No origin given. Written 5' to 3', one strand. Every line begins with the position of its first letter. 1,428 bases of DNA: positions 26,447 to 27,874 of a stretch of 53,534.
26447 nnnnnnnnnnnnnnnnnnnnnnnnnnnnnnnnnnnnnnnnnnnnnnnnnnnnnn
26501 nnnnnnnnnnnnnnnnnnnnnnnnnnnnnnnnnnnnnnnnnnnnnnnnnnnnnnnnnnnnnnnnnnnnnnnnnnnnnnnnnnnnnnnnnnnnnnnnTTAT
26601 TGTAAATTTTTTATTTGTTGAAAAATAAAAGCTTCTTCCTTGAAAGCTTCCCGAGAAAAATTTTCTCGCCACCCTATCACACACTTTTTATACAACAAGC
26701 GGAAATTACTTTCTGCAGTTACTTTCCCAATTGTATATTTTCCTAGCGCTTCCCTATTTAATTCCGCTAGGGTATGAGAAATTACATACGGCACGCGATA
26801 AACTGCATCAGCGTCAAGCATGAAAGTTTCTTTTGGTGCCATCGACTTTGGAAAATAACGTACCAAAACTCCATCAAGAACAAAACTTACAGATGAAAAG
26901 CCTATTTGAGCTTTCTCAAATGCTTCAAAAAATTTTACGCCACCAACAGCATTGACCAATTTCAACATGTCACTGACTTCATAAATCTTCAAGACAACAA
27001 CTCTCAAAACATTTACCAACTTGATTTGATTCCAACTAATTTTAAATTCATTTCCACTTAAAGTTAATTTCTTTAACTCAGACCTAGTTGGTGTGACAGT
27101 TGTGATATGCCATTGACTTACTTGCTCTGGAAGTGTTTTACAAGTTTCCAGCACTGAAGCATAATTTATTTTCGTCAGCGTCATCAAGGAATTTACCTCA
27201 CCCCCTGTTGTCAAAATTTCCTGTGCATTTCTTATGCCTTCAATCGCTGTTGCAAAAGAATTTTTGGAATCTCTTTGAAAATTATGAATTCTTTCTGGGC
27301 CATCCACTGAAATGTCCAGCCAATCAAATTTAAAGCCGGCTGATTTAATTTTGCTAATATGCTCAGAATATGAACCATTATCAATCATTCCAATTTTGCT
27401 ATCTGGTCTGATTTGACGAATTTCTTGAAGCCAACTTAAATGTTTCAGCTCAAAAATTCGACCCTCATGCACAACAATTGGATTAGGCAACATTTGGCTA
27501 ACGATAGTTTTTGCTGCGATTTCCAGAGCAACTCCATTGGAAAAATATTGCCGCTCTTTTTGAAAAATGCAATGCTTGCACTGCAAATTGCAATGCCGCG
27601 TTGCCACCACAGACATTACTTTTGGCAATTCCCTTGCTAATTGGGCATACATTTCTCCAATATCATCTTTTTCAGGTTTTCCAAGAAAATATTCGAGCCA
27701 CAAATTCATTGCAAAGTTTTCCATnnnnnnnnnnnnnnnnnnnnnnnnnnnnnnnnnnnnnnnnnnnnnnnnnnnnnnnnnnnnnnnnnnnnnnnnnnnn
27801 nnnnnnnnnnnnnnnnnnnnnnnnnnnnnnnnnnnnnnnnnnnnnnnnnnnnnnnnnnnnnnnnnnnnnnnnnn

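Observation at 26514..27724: Radical SAM enzyme co-transcribed with an uncalled 22-aa Gly/Ser/Asn/Thr-rich repeat peptide: candidate new RiPP-like system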

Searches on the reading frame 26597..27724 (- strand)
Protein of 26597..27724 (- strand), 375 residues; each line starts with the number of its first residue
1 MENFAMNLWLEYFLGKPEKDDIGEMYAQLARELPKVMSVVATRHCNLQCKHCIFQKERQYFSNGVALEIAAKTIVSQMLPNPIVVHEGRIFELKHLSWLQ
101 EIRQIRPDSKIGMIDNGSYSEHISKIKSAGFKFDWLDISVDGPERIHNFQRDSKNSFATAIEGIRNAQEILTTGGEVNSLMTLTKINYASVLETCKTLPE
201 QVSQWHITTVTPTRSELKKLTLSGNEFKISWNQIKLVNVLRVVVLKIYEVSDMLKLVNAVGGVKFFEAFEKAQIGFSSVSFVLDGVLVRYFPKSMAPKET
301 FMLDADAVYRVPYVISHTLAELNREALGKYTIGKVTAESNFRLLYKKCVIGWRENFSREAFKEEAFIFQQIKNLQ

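Call 3: search_protein_families(library=pfam, proteins=[window:26597-27724:-], max_evalue=1)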
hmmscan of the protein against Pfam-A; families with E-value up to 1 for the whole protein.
window:26597-27724:- (375 aa): 3 families
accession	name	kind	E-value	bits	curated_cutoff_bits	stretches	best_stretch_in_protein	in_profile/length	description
PF04055.27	Radical_SAM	-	2.9e-09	37.8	29.5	1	40-196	2-164/166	Radical SAM superfamily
PF14527.11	LAGLIDADG_WhiA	-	0.021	15.4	23.2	1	204-269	21-86/93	WhiA LAGLIDADG-like domain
PF18340.7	TraI_2B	-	0.16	12.3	26.7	0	308-343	17-49/79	DNA relaxase TraI 2B/2B-like domain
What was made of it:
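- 26597..27724 (-): Radical SAM enzyme gene (375 aa, stop included). It founds a small family: 82 clusters at 50% identity with E<1e-30. PF04055 scores 37.8 bits over residues 40-196 (call 3).
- On Radical SAM superfamily (PF04055): PF04055 scores 37.8 bits against a cutoff of 29.5 (call 3).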

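Call 4: search_protein_families(library=ncbifam, proteins=[window:26597-27724:-], max_evalue=1)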
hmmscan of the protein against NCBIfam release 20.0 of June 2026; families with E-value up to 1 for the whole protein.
window:26597-27724:- (375 aa): 41 families (the best 25 are shown)
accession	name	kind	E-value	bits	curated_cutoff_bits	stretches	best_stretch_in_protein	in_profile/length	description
TIGR04054.1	rSAM_NirJ1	equivalog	4e-10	38.9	650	1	36-192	37-191/387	putative heme d1 biosynthesis radical SAM protein NirJ1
TIGR04133.1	rSAM_w_lipo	hypoth_equivalog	5.9e-10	38.6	425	1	41-243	30-237/350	TIGR04133 family radical SAM/SPASM protein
TIGR04051.1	rSAM_NirJ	equivalog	2.4e-09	36.6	515.45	1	42-191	9-156/354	heme d1 biosynthesis radical SAM protein NirJ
TIGR03978.1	rSAM_paired_1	equivalog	3.7e-09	35.9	370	1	138-188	196-247/466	His-Xaa-Ser system radical SAM maturase HxsB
TIGR04546.1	rSAM_ahbC_deAc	equivalog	3e-08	32.9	650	1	35-191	39-193/390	12,18-didecarboxysiroheme deacetylase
TIGR04545.1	rSAM_ahbD_hemeb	equivalog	1e-07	31.8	500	1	41-227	6-194/339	heme b synthase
TIGR03961.1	rSAM_PTO1314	hypoth_equivalog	4.3e-07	29.5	306.05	1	31-194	19-174/332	PTO1314 family radical SAM protein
NF041298.1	rSAM_mat_DynA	equivalog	8.4e-07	28.3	450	1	121-234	100-213/356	dynobactin maturation radical SAM/SPASM protein DynA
NF050035.1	rSAM_WgK_link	exception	1.1e-06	27.9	650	1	33-197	7-170/367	radical SAM/SPASM peptide maturase WgkB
TIGR03942.1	sulfatase_rSAM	equivalog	6.8e-06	25.4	349.45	2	137-205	115-183/363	anaerobic sulfatase maturase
TIGR04053.2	TIGR04053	equivalog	1.3e-05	24.7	395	1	34-223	7-199/366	TIGR04053 family radical SAM/SPASM domain-containing protein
TIGR04251.1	SCM_rSAM_ScmF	equivalog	4.9e-05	22.9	400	1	41-195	10-166/353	SynChlorMet cassette radical SAM/SPASM protein ScmF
TIGR04103.1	rSAM_nif11_3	equivalog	6.6e-05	21.7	725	1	42-210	12-178/412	nif11-class peptide radical SAM maturase 3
TIGR04317.1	W_rSAM_matur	equivalog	6.7e-05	22.2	380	1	35-225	4-199/349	tungsten cofactor oxidoreductase radical SAM maturase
TIGR04347.1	pseudo_SAM_Halo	equivalog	8.6e-05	22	525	1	37-187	40-188/390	TIGR04347 family pseudo-SAM/SPASM protein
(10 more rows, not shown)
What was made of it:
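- Its nearest NCBIfam hits are the N-terminal cores of SPASM-type maturases (call 4).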

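Call 6: find_homologous_proteins(query=window:26597-27724:-, max_evalue=0.001)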
Query window:26597-27724:- (375 aa): 40 proteins with E <= 0.001 among 2077 candidates.
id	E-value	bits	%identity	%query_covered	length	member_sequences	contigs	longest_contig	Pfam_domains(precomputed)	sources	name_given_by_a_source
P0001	8.0e-249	843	100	100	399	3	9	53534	PF04055.28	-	-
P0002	1.0e-217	741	88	100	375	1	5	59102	PF04055.28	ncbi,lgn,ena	-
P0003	7.0e-196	669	82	99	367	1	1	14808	PF04055.28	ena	-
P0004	5.7e-124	432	53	98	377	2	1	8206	PF04055.28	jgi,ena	-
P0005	9.9e-124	431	52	99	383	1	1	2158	PF04055.28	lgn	-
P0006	5.5e-122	426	52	99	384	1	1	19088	PF04055.28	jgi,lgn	jgi:hypothetical protein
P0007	1.0e-119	418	51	99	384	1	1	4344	PF04055.28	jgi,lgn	jgi:hypothetical protein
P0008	1.8e-116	407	51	96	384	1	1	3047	PF04055.28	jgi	jgi:hypothetical protein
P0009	2.9e-114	400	57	82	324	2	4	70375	-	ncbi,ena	-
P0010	1.5e-111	391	48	99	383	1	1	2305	PF04055.28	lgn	-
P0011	3.9e-111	390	48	98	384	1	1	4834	PF04055.28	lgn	-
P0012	7.9e-108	379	49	98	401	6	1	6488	PF04055.28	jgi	-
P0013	2.2e-107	378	46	99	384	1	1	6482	-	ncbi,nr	ncbi:hypothetical protein KW807_01205 [Candidatus Parcubacteria bacterium]|nr:hypothetical protein [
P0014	9.2e-106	372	46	98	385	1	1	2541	-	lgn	-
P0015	1.3e-105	372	47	100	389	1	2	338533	-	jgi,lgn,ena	jgi:MoaA/NifB/PqqE/SkfB family radical SAM enzyme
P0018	2.8e-102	361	45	99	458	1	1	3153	PF04055.28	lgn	-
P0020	1.2e-101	359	46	98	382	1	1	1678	PF04055.28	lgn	-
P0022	2.4e-101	358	47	98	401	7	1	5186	PF04055.28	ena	-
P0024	4.5e-99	350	46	98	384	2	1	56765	PF04055.28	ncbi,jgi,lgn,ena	-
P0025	6.6e-99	350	46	95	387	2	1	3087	PF04055.28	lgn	-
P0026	1.3e-98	349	44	98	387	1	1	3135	PF04055.28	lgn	-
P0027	2.2e-98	348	45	98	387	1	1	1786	PF04055.28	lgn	-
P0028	2.7e-97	344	47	90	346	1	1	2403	PF04055.28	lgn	-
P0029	1.5e-95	339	42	98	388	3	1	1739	PF04055.28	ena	-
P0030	6.1e-95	337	43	99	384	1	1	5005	PF04055.28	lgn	-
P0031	1.1e-92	329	42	97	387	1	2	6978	PF04055.28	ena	-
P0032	5.6e-91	324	45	93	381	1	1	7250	PF04055.28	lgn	-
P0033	1.3e-75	273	54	65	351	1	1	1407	PF02631.23,PF21981.3,PF04055.28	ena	-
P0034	5.3e-74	268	37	93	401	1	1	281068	PF04055.28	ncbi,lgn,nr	ncbi:MAG: hypothetical protein PHD72_00790 [Patescibacteria group bacterium]|nr:hypothetical protein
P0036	5.2e-67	245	36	94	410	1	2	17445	PF04055.28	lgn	-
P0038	1.0e-63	234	36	99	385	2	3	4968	PF04055.28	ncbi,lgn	-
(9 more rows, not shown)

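Call 7: find_related_loci(query=window:26597-27724:-, collection=genome_contigs, flank=5000)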
Query window:26597-27724:- (375 aa) in genome_contigs; peptide patterns used: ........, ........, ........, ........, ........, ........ (x = any residue, [..] = any of these).
80 stretches matched a pattern; 6 encode a relative of the query (tblastn E <= 1e-3); 6 distinct loci.
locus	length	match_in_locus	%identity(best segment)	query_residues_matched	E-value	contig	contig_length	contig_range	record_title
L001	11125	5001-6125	88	1-375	0e+0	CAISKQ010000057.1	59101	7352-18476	uncultured bacterium isolate LJ_bin-4100 genome assembly, contig: bin-4100:57/67, whole genome shotgun sequence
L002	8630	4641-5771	49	5-372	6e-119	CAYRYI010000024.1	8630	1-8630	MAG TPA_asm: uncultured Candidatus Saccharibacteria bacterium isolate SRP050083_co2_344 genome assembly, contig: NODE_68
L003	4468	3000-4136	47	5-374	1e-113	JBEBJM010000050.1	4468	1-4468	MAG: Nitrospira sp. isolate SF2_9 NODE_9140_length_4468_cov_4.319753, whole genome shotgun sequence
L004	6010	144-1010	50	91-374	2e-92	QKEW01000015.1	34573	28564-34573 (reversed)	MAG: bacterium isolate SZUA-486 scaffold_2428, whole genome shotgun sequence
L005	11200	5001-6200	34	15-372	3e-64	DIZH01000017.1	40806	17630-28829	MAG TPA_asm: Patescibacteria group bacterium UBA6033 UBA6033_contig_2690, whole genome shotgun sequence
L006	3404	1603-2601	31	23-364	2e-43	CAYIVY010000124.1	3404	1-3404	MAG TPA_asm: uncultured Gammaproteobacteria bacterium isolate ERP119705_co8_91 genome assembly, contig: NODE_33061_lengt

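Call 11: find_related_loci(query=A1, collection=genome_contigs, flank=6000)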
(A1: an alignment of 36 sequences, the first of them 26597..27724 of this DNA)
Query A1 (375 aa) in genome_contigs; peptide patterns used: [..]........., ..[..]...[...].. (x = any residue, [..] = any of these).
51 stretches matched a pattern; 32 encode a relative of the query (tblastn E <= 1e-3); 32 distinct loci.
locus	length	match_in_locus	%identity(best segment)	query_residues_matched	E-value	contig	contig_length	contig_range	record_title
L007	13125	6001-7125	88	1-375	0e+0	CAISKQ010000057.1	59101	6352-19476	uncultured bacterium isolate LJ_bin-4100 genome assembly, contig: bin-4100:57/67, whole genome shotgun sequence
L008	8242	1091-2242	55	1-375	2e-143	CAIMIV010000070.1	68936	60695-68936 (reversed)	uncultured bacterium isolate MJ-2014-D5_bin-329 genome assembly, contig: bin-329:70/71, whole genome shotgun sequence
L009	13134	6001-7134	53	5-374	5e-135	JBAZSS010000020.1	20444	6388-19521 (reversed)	MAG: Parcubacteria group bacterium isolate SO_2017_GW1_179 NODE_10154_length_20444_cov_1.110646_OW334_2017, whole genome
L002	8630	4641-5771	49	5-372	4e-118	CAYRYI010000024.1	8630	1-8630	MAG TPA_asm: uncultured Candidatus Saccharibacteria bacterium isolate SRP050083_co2_344 genome assembly, contig: NODE_68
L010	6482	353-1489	46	5-374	9e-118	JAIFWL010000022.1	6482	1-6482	MAG: Candidatus Parcubacteria bacterium isolate viral-cat_46_8 PAFVLPS_2018_scaffold_62570, whole genome shotgun sequenc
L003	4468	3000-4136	47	5-374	1e-112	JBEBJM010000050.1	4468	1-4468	MAG: Nitrospira sp. isolate SF2_9 NODE_9140_length_4468_cov_4.319753, whole genome shotgun sequence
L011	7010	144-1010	50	91-374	1e-91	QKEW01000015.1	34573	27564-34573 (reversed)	MAG: bacterium isolate SZUA-486 scaffold_2428, whole genome shotgun sequence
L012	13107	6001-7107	37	25-373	2e-81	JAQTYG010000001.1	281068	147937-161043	MAG: Patescibacteria group bacterium isolate STC_31 NODE_65_length_281068_cov_16.490316_Sandtown_C, whole genome shotgun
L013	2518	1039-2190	36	1-372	1e-72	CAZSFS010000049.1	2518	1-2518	MAG TPA_asm: uncultured Candidatus Saccharibacteria bacterium isolate SRP342105_co2_225 genome assembly, contig: NODE_61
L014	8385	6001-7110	35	18-369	8e-70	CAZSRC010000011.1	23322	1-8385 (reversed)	MAG TPA_asm: uncultured Gammaproteobacteria bacterium isolate SRP192927_co9_113 genome assembly, contig: NODE_1368_lengt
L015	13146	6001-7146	36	5-367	1e-68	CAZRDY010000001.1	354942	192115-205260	MAG TPA_asm: uncultured Gammaproteobacteria bacterium isolate SRP285395_co1_532 genome assembly, contig: NODE_10_length_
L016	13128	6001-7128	35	5-374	3e-68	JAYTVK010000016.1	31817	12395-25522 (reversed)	MAG: Candidatus Lloydbacteria bacterium isolate GFS_5687 GFS_5687_15, whole genome shotgun sequence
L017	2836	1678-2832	34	5-370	3e-68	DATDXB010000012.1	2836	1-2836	MAG TPA_asm: Candidatus Nanoarchaeia archaeon isolate SMAG_U8127 k141_1744844, whole genome shotgun sequence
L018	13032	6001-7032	36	29-374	5e-66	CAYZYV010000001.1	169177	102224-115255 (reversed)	MAG TPA_asm: uncultured Candidatus Saccharibacteria bacterium isolate SRP220891_co1_472 genome assembly, contig: NODE_87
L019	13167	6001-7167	33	4-373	4e-66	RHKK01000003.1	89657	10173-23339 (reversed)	MAG: Candidatus Uhrbacteria bacterium isolate UHB N2_1.scaffold_87, whole genome shotgun sequence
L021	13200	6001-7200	34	15-372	2e-63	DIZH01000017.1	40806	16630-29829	MAG TPA_asm: Patescibacteria group bacterium UBA6033 UBA6033_contig_2690, whole genome shotgun sequence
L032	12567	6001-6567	28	6-193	2e-19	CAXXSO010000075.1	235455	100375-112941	MAG: uncultured Cohaesibacter sp. isolate 024a460e-e00e-4b9b-a653-832c004b0c67 genome assembly, contig: contig_75, whole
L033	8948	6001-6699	28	33-248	3e-19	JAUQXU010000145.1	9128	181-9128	MAG: Candidatus Brocadia sp. isolate BIN37 contig_95960, whole genome shotgun sequence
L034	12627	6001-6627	30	22-227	1e-17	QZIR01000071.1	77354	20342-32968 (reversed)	MAG: Desulforudis sp. isolate SURF_60 Ga0104751_1000327, whole genome shotgun sequence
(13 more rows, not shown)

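Call 12: find_related_loci(query=A1, collection=metagenome_contigs, flank=6000)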
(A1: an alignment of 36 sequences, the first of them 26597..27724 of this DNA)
Query A1 (375 aa) in metagenome_contigs; peptide patterns used: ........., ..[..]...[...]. (x = any residue, [..] = any of these).
281 stretches matched a pattern; 55 encode a relative of the query (tblastn E <= 1e-3); 54 distinct loci.
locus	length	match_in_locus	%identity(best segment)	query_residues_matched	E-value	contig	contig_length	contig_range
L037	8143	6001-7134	53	5-374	5e-135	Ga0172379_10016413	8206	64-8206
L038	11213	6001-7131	49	5-372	5e-118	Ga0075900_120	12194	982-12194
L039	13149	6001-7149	47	2-375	4e-116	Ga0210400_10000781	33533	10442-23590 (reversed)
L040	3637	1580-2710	47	5-372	4e-114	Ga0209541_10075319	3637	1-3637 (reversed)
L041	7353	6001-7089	48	5-372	1e-111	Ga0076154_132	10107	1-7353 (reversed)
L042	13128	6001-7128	45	5-371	4e-109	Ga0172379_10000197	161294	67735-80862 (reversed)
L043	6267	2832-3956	45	6-371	3e-109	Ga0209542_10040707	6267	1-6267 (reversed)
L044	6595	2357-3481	45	6-371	3e-109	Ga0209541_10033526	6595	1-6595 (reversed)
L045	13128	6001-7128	46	5-371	4e-104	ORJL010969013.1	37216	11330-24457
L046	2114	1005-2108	42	6-364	4e-106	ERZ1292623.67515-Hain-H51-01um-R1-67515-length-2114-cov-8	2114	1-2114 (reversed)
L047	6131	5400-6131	52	5-245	5e-84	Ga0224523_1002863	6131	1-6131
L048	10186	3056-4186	38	5-372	7e-81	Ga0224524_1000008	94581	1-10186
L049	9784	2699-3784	36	22-364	7e-74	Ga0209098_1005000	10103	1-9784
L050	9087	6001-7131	49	5-372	5e-118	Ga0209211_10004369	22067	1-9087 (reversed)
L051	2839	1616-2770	34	5-370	2e-68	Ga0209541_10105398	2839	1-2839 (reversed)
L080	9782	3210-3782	27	3-192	4e-17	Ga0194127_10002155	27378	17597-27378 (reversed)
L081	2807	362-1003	28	18-227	1e-16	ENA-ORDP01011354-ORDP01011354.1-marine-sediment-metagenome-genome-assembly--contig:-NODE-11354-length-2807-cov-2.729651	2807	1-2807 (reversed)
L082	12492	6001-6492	30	33-196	3e-16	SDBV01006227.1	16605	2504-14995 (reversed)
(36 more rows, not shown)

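Call 21: search_solved_structures(query=A1, max_evalue=1, show_alignments=2)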
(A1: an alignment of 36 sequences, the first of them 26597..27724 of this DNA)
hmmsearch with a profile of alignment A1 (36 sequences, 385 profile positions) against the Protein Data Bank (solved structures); distinct sequences matched with E-value up to 1: 12.
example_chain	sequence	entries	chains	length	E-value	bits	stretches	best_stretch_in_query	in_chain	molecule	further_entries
8ai6_A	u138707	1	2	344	7.2e-05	25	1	38-133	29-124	Putative peptide biosynthesis protein YydG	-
8ai1_A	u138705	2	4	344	7.2e-05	25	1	38-133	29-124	Putative peptide biosynthesis protein YydG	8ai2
8ai3_A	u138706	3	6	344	7.2e-05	25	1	38-133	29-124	Putative peptide biosynthesis protein YydG | Radical SAM core domain-containing protein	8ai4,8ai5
6efn_A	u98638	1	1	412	0.0066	18.5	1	141-202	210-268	Sporulation killing factor maturation protein SkfB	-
4k37_A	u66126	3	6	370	0.007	18.5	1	47-206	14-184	Anaerobic sulfatase-maturating enzyme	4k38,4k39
4k36_A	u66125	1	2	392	0.0082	18.2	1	47-205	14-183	Anaerobic sulfatase-maturating enzyme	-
7vob_C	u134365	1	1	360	0.0095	18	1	104-215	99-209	Cytosylglucuronate decarboxylase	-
7voc_C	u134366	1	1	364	0.0097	18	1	104-215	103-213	Cytosylglucuronate decarboxylase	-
9dfw_A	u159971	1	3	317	0.26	13.3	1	26-153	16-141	Radical SAM core domain-containing protein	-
9ygm_SM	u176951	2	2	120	0.31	13.1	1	186-231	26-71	40S ribosomal protein uS10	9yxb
1p6t_A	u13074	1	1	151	0.61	12.1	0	257-303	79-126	Potential copper-transporting ATPase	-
1ig0_A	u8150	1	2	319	0.88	11.6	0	308-373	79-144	Thiamin pyrophosphokinase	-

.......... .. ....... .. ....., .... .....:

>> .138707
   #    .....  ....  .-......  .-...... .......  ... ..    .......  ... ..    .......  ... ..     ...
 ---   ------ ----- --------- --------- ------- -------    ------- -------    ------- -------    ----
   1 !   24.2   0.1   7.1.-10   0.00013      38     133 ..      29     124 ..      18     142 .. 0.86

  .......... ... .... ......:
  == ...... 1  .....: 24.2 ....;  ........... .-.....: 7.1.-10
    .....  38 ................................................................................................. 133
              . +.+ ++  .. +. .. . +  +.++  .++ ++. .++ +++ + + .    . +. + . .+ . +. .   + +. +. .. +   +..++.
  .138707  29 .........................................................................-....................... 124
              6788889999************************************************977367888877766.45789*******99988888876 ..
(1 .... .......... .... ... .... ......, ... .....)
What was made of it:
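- Closest known: Epipeptide epimerase YydG/EpeE. Same: It is the best sequence match among solved structures (E = 7e-5, residues 38-133; call 21).
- Its nearest sequence relatives with structures are YydG, SkfB and anSME (call 21).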

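Call 32: search_protein_families(library=pfam, proteins=[L007:5050-5814:-, L021:4555-5379:-, L042:5079-5810:-, L014:4993-5781:-], max_evalue=0.1)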
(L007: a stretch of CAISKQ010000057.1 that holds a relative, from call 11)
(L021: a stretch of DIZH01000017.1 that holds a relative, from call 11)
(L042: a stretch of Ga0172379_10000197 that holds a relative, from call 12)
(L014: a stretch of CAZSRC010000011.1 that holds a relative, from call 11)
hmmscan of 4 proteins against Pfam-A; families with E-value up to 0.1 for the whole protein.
L007:5050-5814:- (254 aa): 1 family
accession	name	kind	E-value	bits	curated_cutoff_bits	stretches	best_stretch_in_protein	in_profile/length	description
PF01978.25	TrmB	-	6.7e-13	48.7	25.6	1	9-72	3-65/68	Sugar-specific transcriptional regulator TrmB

L021:4555-5379:- (274 aa): 3 families
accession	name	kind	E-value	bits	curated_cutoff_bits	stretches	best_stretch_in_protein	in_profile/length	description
PF01978.25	TrmB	-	1.1e-06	28.9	25.6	1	7-59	1-54/68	Sugar-specific transcriptional regulator TrmB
PF25213.1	HVO_A0261_N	-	0.00028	21.1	35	1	6-59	3-56/86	HVO_A0261 N-terminal domain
PF12802.13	MarR_2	-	0.0029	18.2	27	1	11-56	2-49/61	MarR family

L042:5079-5810:- (243 aa): 2 families
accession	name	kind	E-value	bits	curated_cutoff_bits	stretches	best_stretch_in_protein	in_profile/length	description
PF01978.25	TrmB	-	5.5e-12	45.8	25.6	1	8-73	1-65/68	Sugar-specific transcriptional regulator TrmB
PF09339.16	HTH_IclR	-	0.012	15.8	22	1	31-60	20-49/52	IclR helix-turn-helix domain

L014:4993-5781:- (262 aa): 11 families
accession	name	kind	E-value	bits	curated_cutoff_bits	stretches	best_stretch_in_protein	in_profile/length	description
PF01978.25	TrmB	-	8.6e-15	54.8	25.6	1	26-94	1-68/68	Sugar-specific transcriptional regulator TrmB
PF01022.26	HTH_5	-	0.0014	18.9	22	1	40-77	8-45/47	Bacterial regulatory protein, arsR family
PF03965.22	Penicillinase_R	-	0.0037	18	22.6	1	31-103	1-77/115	Penicillinase repressor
PF12802.13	MarR_2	-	0.017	15.7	27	1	30-78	2-51/61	MarR family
PF01047.28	MarR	-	0.036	14.4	24.6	1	36-82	6-52/59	MarR family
PF13730.12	HTH_36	-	0.048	13.9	25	0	30-76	2-54/55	Helix-turn-helix domain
PF13551.12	HTH_29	-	0.064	13.8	28.1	0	44-76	9-41/64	Winged helix-turn helix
PF09339.16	HTH_IclR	-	0.069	13.4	22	0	47-77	18-48/52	IclR helix-turn-helix domain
PF02796.21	HTH_7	-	0.086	13.4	23.8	0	42-65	17-39/45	Helix-turn-helix domain of resolvase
PF24033.1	DUF7342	-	0.089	13.2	31.6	0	48-128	18-100/150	Family of unknown function (DUF7342)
PF19776.5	DUF6262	-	0.099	13.3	29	0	111-195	21-105/110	Family of unknown function (DUF6262)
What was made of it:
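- On TrmB family transcriptional regulators (partner gene): The C-terminal 170 aa give no Pfam hit (call 32).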

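Call 33: predict_structure(alignment_id=A1)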
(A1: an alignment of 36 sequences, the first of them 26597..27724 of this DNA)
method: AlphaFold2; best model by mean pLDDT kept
length: 375 residues; sequences in the alignment: 36
mean_pLDDT: 91.8   pTM: 0.90
mean pLDDT of the five models: 91.8, 91.7, 91.3, 91.0, 89.9
residues with pLDDT >= 90: 292; 70-90: 69; 50-70: 14; < 50: 0
segments of 3 or more residues with pLDDT < 50: none
pLDDT, mean of each block of 10 residues (from residue 1): 83 73 90 94 81 75 81 97 89 91 97 94 96 97 96 95 97 97 97 97 96 80 97 98 96 97 95 93 98 94 93 82 81 96 97 93 94 89
secondary structure, 60 per line:
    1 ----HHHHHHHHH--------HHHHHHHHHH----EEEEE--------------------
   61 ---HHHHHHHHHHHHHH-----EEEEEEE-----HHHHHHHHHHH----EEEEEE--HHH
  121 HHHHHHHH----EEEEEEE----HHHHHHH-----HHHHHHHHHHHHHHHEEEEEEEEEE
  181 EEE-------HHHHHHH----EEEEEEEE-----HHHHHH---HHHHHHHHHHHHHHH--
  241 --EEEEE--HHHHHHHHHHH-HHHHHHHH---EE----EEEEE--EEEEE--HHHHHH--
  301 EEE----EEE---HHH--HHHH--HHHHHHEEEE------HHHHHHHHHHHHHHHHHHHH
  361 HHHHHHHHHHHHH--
elements in order: H5-13 H22-31 E36-40 H64-77 E83-89 H95-105 E110-115 H118-128 E133-139 H144-150 H156-170 E171-183 H191-197 E202-209 H215-220 H224-238 E243-247 H250-260 H262-269 E279-283 E286-290 H293-298 E301-303 E308-310 H319-322 H325-330 E331-334 H341-373
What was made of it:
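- On Radical SAM superfamily (PF04055): The AF2 model has pLDDT 91.8 (call 33).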
